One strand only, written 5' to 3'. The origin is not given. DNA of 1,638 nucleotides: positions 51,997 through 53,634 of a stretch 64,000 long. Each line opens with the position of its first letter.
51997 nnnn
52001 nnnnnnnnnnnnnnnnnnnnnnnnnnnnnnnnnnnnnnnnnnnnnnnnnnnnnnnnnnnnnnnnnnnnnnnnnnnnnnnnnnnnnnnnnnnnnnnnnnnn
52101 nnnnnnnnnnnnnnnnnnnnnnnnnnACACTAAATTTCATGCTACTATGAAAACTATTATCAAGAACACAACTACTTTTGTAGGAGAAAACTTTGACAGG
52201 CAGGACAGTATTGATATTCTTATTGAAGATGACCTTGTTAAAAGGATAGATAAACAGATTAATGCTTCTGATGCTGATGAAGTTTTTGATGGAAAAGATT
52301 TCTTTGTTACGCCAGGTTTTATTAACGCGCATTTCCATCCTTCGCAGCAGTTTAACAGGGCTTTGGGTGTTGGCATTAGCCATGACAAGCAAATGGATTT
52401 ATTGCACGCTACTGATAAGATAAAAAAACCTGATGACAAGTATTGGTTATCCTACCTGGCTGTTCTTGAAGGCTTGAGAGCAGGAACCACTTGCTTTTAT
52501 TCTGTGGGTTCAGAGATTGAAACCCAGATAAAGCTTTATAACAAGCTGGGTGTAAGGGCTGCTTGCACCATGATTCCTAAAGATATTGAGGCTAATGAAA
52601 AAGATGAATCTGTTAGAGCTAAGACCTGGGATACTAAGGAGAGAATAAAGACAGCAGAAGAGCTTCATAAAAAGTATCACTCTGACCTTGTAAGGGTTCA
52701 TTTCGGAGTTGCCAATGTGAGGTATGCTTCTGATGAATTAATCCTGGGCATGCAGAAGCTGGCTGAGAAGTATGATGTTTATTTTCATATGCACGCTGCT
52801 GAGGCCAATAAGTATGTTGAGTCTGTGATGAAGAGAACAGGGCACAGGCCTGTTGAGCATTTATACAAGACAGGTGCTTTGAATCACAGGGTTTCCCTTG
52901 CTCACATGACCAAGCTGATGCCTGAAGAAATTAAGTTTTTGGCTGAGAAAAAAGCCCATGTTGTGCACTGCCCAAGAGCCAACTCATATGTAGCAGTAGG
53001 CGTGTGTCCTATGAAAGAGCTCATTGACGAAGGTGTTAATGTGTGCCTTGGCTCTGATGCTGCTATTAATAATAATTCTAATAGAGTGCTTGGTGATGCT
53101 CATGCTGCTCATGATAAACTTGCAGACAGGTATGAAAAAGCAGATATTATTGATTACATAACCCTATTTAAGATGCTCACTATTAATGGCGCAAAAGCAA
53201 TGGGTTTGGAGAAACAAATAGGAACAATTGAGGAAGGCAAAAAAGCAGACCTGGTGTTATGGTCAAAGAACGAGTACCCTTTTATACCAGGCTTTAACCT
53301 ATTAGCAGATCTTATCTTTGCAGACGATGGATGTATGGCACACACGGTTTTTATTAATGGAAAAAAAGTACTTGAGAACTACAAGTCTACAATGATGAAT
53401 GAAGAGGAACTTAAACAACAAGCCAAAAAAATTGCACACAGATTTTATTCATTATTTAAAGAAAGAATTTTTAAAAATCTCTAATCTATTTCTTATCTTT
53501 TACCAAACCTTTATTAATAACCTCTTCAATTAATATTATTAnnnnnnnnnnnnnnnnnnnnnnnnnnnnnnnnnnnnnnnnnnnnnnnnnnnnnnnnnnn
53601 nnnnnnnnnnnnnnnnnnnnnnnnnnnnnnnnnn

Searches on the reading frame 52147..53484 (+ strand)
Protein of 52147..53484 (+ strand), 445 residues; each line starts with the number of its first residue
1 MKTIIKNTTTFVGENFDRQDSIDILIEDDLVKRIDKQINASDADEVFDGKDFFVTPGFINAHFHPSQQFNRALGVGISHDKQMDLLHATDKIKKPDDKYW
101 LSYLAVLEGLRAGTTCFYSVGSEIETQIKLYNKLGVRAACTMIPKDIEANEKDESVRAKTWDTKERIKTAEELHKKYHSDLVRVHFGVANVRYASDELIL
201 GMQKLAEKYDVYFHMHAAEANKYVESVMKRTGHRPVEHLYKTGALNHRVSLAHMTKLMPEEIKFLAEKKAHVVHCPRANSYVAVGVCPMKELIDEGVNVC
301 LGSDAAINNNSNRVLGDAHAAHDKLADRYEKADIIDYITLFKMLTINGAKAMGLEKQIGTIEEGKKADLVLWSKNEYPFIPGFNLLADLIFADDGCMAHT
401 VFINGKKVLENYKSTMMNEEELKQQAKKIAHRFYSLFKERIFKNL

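Call 12: search_protein_families(library=pfam, proteins=[window:52147-53484:+])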
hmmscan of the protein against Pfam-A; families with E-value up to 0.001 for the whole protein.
window:52147-53484:+ (445 aa): 2 families
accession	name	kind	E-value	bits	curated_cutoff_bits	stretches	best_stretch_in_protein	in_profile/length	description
PF01979.26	Amidohydro_1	-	1.1e-56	193.1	25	1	53-408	1-345/345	Amidohydrolase family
PF07969.17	Amidohydro_3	-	9.1e-18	65.4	29.7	1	240-375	299-447/472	Amidohydrolase family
